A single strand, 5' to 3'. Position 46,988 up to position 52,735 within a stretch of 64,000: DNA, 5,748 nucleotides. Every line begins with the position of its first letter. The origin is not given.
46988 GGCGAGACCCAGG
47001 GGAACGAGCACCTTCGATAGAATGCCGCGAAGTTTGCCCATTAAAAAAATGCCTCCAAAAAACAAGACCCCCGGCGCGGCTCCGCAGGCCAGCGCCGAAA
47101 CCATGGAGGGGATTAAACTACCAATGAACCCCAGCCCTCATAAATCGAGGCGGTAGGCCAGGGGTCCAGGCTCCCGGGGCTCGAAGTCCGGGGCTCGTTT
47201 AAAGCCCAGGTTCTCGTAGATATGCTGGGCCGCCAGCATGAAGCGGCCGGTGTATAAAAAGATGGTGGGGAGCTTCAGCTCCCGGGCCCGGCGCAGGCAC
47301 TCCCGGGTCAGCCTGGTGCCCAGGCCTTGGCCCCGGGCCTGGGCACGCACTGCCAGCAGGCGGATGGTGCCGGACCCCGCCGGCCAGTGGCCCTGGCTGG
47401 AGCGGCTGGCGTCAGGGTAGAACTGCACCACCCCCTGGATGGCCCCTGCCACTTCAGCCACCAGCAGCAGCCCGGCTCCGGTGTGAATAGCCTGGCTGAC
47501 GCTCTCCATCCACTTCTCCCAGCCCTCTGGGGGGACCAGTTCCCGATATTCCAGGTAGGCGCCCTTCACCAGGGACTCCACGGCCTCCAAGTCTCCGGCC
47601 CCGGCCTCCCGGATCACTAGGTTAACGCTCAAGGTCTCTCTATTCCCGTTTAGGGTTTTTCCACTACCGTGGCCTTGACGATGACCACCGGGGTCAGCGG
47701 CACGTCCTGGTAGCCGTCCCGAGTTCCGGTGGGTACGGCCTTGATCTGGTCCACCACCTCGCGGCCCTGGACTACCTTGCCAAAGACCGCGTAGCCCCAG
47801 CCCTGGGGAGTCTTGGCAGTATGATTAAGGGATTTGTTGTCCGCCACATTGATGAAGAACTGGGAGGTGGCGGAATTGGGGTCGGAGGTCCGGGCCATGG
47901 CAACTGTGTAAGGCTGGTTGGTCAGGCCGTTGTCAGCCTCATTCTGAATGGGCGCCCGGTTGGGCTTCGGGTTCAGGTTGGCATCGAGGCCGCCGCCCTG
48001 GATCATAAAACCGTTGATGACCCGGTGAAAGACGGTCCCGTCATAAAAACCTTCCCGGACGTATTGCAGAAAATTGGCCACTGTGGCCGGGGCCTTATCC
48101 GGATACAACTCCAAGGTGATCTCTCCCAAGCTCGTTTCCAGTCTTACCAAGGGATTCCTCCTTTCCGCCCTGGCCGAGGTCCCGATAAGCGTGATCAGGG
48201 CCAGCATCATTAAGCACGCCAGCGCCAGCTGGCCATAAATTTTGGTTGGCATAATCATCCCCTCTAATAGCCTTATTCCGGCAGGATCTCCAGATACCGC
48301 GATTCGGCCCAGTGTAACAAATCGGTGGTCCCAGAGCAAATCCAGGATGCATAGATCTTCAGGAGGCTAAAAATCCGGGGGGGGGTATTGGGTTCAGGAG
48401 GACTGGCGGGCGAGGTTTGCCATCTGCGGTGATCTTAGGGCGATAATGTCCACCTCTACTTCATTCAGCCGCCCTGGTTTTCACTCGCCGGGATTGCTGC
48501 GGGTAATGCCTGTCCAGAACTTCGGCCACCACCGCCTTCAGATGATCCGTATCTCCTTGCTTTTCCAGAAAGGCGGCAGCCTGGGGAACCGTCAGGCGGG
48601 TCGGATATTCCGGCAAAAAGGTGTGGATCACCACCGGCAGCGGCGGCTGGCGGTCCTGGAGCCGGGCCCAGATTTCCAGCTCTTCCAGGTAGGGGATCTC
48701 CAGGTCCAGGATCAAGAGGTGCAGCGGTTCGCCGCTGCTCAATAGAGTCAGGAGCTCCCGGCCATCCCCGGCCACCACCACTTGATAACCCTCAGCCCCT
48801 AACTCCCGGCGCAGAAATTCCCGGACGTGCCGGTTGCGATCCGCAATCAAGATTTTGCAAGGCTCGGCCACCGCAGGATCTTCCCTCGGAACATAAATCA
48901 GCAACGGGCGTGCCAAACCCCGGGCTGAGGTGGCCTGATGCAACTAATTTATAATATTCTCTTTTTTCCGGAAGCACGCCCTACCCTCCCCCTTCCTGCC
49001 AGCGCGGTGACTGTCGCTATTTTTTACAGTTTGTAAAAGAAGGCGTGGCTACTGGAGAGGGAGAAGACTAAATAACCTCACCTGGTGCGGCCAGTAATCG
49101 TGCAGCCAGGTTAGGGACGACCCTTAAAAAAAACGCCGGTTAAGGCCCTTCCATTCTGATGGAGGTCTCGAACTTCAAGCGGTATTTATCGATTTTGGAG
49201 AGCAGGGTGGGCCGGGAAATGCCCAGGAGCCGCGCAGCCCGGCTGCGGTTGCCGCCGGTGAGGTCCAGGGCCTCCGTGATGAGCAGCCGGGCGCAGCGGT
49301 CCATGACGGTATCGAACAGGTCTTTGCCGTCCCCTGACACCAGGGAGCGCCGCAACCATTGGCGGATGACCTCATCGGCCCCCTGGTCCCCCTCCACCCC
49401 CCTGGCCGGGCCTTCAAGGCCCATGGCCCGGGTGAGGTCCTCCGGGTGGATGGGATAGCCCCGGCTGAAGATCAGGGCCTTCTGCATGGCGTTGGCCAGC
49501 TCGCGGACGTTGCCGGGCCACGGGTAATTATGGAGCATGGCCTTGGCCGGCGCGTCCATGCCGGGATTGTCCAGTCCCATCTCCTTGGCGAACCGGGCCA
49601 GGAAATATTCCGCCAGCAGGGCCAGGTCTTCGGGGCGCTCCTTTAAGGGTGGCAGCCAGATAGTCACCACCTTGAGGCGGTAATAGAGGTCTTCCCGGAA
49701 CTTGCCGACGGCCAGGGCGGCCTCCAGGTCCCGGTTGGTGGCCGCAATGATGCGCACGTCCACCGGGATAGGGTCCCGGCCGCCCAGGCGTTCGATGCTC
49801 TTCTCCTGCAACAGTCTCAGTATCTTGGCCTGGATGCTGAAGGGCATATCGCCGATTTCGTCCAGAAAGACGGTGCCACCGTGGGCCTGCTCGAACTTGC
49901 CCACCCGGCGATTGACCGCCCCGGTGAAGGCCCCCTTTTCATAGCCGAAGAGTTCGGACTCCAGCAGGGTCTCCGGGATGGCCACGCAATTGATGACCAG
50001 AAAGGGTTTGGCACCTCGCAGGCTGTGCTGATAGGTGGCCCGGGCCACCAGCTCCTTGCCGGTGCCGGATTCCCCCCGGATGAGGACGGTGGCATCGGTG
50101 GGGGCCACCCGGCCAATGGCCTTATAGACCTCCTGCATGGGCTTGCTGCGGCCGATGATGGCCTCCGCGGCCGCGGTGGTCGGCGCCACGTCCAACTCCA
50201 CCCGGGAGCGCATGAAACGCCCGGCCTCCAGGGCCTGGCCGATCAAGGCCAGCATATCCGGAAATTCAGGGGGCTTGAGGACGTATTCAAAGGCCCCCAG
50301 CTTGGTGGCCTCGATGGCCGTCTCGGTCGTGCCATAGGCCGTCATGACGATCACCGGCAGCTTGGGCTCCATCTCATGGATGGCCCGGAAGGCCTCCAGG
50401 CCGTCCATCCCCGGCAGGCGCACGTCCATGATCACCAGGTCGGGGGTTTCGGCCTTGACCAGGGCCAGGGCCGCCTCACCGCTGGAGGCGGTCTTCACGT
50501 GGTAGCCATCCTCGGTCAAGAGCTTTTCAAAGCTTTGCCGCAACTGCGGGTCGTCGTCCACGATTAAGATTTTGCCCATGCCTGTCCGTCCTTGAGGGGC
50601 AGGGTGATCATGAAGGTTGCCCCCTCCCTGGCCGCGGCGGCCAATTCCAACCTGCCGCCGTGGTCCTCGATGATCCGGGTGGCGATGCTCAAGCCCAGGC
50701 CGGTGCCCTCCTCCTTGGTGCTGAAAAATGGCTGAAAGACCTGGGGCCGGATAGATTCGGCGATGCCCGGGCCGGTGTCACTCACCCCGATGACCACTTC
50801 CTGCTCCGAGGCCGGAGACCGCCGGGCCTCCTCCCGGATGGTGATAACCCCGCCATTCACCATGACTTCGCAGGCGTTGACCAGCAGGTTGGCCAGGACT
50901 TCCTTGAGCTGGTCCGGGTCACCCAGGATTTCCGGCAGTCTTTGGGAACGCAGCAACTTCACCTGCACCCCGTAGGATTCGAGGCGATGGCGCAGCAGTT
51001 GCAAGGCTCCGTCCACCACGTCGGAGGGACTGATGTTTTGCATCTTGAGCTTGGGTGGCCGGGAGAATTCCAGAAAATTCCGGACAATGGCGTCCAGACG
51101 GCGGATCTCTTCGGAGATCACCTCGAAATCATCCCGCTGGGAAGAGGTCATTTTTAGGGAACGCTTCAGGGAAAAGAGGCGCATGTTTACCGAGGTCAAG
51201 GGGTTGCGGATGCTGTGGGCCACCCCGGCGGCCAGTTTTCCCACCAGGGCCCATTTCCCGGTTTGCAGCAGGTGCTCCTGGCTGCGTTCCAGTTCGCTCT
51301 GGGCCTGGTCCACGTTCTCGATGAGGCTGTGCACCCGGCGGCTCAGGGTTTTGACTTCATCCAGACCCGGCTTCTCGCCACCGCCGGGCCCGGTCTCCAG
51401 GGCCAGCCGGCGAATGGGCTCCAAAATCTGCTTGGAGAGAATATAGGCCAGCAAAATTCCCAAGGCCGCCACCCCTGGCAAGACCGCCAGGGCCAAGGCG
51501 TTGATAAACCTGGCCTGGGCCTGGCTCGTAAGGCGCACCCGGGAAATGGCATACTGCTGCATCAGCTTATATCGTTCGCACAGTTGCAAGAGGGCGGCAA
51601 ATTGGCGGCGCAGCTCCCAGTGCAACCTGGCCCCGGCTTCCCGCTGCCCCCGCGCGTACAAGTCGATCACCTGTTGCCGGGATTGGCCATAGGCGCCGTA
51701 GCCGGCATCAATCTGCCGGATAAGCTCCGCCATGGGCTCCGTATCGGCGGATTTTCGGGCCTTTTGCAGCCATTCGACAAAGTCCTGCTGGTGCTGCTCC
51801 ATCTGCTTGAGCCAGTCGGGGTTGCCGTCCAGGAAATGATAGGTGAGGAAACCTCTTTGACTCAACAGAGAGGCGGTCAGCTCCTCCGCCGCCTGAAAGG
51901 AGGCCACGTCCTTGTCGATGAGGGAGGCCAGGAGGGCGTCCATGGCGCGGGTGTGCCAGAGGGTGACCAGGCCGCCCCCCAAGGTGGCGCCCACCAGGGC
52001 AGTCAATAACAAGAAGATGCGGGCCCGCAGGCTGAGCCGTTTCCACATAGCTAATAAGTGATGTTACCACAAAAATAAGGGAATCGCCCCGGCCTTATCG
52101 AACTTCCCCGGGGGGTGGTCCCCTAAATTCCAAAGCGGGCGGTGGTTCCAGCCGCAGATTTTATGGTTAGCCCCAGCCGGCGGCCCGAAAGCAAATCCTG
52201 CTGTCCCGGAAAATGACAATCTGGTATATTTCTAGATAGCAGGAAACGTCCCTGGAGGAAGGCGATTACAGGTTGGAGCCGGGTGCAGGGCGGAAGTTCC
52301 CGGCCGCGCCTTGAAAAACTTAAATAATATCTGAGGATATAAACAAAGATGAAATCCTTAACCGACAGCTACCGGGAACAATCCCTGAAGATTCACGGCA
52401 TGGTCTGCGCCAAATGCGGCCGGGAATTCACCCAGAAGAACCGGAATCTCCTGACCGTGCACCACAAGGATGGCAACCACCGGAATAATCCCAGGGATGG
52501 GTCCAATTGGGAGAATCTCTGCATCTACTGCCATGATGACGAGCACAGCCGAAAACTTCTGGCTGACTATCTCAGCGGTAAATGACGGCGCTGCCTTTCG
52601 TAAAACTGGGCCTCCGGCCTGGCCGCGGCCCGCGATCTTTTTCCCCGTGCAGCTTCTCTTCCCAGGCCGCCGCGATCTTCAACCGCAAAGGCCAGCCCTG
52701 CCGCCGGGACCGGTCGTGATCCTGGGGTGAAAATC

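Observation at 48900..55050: Two near-consensus sigma-54 promoters, each preceded at about 100-120 bp by the same roughly 27-nt motif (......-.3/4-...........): a shared enhancer wiring two-component genes into one regulon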

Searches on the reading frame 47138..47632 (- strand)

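Call 79: search_protein_families(library=pfam, proteins=[window:47138-47632:-], max_evalue=0.0001)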
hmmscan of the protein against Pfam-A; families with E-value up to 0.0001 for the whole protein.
window:47138-47632:- (164 aa): 6 families
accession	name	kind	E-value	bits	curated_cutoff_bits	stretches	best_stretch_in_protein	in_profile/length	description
PF00583.31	Acetyltransf_1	-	1e-12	48.8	20.7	1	36-144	14-116/116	Acetyltransferase (GNAT) family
PF13508.13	Acetyltransf_7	-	1.4e-10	41.8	27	1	55-145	4-83/84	Acetyltransferase (GNAT) domain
PF13673.13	Acetyltransf_10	-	3.6e-09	37.1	23.6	1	42-147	19-110/128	Acetyltransferase (GNAT) domain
PF08445.16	FR47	-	1.1e-06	29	22.1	1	87-146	21-79/86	FR47-like protein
PF13527.13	Acetyltransf_9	-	2.3e-06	28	25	1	7-145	2-125/127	Acetyltransferase (GNAT) domain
PF13302.13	Acetyltransf_3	-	2.9e-05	25.2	25.4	1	5-145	2-138/138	Acetyltransferase (GNAT) domain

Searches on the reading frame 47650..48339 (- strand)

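Call 79: search_protein_families(library=pfam, proteins=[window:47650-48339:-], max_evalue=0.0001)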
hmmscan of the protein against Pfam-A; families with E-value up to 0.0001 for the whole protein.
window:47650-48339:- (229 aa): 1 family
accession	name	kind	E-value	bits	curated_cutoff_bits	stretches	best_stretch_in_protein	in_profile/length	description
PF00160.26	Pro_isomerase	-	3e-49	167.7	21.7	1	65-225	2-159/159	Cyclophilin type peptidyl-prolyl cis-trans isomerase/CLD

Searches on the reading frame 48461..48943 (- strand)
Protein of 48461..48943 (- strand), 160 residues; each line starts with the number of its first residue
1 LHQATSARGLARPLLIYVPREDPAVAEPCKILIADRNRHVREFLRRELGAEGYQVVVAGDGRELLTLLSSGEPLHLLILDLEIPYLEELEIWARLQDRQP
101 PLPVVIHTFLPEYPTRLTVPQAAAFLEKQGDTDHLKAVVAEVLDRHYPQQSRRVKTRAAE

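Call 7: search_protein_families(library=pfam, proteins=[window:48461-48943:-])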
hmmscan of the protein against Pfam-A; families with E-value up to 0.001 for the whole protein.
window:48461-48943:- (160 aa): 1 family
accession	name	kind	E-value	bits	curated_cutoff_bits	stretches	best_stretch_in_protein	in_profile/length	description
PF00072.30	Response_reg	-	8.8e-13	48.8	30.2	1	31-139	1-110/111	Response regulator receiver domain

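Call 74: search_protein_families(library=ncbifam, proteins=[window:48461-48871:-], max_evalue=1e-10)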
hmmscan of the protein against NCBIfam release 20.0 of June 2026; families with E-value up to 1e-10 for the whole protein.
window:48461-48871:- (136 aa): 3 families
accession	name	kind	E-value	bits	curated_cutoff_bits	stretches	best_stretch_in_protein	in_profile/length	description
NF007005.1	PRK09468.1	equivalog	1.6e-11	44.1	331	1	5-124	4-124/237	osmolarity response regulator transcription factor OmpR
NF011695.0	PRK15115.1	equivalog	2.6e-11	43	763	1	3-127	5-130/445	two-component system response regulator GlrR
TIGR01818.1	ntrC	equivalog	9.6e-11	41.1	558.6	1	7-132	1-127/463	nitrogen regulation protein NR(I)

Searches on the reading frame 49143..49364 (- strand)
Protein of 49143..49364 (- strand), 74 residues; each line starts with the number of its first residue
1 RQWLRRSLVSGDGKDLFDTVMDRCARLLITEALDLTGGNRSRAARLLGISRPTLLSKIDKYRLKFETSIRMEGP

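Call 53: find_related_loci(query=A2, collection=metagenome_contigs, flank=4000)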
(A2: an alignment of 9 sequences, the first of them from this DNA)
Query A2 (74 aa) in metagenome_contigs; peptide patterns used: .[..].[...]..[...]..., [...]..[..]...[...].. (x = any residue, [..] = any of these).
600 stretches matched a pattern (row limit reached: there are more); 432 encode a relative of the query (tblastn E <= 1e-3); the best 80 are kept; 80 distinct loci.
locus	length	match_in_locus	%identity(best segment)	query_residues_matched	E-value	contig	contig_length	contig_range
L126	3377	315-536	72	1-74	1e-34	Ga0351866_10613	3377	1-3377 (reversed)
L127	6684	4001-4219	71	1-73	5e-32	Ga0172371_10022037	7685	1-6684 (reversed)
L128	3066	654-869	67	1-72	3e-29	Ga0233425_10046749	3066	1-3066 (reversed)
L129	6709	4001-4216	64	1-72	2e-27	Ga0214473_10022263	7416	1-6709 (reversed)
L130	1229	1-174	79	17-74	2e-27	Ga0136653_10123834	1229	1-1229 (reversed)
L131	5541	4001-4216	61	1-72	4e-27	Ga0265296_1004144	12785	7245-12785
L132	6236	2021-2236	60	1-72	5e-27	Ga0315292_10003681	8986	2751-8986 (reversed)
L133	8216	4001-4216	65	1-72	2e-26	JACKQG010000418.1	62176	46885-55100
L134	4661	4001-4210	61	1-70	5e-26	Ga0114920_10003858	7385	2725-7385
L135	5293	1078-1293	60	1-72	5e-26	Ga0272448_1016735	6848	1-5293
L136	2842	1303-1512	60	1-70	1e-25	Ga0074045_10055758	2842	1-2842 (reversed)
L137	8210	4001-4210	57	1-70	2e-25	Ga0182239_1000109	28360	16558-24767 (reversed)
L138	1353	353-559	62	1-69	2e-25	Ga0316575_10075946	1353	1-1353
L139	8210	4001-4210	60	1-70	3e-25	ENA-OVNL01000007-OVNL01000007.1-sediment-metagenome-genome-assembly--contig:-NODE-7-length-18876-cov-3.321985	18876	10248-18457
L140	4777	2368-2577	59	1-70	3e-25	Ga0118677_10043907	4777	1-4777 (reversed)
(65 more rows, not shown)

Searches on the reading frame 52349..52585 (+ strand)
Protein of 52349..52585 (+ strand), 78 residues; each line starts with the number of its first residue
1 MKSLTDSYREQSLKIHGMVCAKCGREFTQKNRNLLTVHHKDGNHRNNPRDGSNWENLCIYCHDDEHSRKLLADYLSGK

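Call 79: search_protein_families(library=pfam, proteins=[window:52349-52585:+], max_evalue=0.0001)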
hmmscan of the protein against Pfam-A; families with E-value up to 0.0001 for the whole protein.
window:52349-52585:+ (78 aa): 1 family
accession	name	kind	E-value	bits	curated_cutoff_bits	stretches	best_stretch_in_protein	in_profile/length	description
PF01844.29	HNH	-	6.7e-09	36.2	21.4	1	20-68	1-47/47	HNH endonuclease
